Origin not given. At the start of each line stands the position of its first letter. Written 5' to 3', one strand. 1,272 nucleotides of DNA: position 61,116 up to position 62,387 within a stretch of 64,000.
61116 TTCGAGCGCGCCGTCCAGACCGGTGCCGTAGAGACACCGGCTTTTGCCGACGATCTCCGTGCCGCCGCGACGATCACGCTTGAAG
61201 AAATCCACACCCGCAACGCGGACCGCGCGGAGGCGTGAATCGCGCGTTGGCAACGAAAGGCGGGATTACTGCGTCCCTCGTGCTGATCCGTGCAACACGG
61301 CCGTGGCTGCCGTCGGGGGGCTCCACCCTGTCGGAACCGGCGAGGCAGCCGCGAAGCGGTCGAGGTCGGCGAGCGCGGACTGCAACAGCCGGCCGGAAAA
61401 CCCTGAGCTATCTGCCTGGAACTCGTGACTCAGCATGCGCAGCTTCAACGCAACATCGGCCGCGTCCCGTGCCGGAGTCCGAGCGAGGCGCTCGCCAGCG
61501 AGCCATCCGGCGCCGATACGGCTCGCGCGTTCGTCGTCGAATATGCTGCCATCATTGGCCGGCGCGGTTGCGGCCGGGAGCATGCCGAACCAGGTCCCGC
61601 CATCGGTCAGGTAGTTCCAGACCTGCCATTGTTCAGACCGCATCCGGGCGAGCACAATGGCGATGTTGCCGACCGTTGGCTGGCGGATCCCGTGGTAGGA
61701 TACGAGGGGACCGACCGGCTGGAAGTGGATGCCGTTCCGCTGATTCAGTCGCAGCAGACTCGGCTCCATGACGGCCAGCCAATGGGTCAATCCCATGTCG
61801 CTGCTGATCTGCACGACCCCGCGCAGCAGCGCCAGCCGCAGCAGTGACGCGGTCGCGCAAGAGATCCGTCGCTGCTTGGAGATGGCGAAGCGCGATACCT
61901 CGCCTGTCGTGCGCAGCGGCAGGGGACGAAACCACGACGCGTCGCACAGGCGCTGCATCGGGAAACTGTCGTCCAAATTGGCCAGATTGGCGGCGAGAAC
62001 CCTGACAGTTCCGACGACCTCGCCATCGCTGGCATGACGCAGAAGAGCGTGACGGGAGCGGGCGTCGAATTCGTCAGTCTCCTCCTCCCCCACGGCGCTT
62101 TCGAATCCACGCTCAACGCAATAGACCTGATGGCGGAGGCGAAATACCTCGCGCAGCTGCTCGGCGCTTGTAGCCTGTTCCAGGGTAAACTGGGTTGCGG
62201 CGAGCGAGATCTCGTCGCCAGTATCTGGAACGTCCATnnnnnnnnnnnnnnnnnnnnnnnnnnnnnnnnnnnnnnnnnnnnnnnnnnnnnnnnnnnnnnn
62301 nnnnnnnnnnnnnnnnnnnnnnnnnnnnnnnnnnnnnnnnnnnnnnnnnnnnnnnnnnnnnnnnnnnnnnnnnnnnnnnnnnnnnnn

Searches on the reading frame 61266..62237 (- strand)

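Call 64: search_protein_families(library=pfam, proteins=[window:61266-62237:-], max_evalue=0.001)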
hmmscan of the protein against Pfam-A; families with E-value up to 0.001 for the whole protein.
window:61266-62237:- (323 aa): 3 families
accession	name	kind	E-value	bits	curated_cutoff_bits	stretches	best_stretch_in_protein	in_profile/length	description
PF13444.12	Acetyltransf_5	-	2.9e-13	50.8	22.4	1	34-129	1-97/102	Acetyltransferase (GNAT) domain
PF21926.2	FeeM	-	6.4e-11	42.7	27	1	30-189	1-153/158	N-acyl amino acid synthase FeeM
PF00765.23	Autoind_synth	-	1.6e-09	38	24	1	24-176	6-158/183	Autoinducer synthase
